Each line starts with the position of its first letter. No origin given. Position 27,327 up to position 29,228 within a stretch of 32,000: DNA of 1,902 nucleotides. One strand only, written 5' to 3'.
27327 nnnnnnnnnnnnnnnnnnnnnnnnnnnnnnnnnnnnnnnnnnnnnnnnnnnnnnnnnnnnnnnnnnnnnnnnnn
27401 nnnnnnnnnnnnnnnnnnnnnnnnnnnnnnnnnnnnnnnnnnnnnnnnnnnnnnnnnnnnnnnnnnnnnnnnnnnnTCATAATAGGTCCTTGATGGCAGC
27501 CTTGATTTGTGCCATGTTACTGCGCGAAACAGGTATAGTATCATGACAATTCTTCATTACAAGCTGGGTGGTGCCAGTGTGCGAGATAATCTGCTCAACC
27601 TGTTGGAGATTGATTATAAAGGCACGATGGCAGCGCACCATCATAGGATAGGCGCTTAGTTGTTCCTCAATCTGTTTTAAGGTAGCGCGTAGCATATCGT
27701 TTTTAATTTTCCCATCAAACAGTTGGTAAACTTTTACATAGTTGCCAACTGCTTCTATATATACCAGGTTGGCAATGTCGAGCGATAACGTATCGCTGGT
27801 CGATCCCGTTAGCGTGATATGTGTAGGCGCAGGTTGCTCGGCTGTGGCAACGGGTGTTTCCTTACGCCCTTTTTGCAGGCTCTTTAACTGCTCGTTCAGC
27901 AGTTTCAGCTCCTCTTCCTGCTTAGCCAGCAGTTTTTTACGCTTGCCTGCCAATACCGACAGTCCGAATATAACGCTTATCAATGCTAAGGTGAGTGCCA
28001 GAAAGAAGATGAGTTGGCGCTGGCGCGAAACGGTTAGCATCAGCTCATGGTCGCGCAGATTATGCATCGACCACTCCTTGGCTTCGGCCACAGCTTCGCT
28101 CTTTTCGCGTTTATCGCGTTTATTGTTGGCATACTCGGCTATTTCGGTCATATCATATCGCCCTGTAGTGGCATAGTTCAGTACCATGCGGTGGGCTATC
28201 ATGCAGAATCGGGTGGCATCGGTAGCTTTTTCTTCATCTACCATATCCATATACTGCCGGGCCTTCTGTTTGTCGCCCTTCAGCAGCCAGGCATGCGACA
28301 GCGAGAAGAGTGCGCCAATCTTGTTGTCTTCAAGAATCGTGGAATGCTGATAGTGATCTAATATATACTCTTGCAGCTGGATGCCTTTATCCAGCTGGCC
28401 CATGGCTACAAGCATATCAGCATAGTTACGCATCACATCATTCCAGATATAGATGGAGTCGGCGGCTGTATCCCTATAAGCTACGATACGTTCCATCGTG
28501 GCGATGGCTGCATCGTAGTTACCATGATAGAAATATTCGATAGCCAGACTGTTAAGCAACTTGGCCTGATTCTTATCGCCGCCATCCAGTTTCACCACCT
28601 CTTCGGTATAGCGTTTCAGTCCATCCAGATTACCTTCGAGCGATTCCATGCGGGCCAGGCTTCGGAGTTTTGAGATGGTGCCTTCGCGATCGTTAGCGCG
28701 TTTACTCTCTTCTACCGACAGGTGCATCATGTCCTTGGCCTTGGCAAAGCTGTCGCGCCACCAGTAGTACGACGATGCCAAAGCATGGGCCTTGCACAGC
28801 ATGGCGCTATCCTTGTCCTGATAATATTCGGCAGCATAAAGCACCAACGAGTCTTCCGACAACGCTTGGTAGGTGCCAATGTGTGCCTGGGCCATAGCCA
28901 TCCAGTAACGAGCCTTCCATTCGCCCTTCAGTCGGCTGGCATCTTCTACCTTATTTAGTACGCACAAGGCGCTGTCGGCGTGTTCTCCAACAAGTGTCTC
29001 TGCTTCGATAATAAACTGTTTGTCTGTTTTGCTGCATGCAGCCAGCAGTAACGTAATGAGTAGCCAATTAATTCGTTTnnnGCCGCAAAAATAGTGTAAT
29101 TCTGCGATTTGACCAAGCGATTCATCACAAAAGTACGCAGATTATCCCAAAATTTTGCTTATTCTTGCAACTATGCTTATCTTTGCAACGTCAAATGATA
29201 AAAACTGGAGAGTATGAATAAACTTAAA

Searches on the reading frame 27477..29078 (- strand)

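Call 78: search_protein_families(library=pfam, proteins=[window:27477-29078:-], max_evalue=0.00001)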
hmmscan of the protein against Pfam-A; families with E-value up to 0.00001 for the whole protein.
window:27477-29078:- (533 aa): 2 families
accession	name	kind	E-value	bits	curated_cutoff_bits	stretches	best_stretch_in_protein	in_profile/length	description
PF04397.21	LytTR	-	1.2e-17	64.4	22.6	1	431-529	4-97/98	LytTr DNA-binding domain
PF13424.12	TPR_12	-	3.2e-08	34.1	30.1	0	163-200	35-73/77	Tetratricopeptide repeat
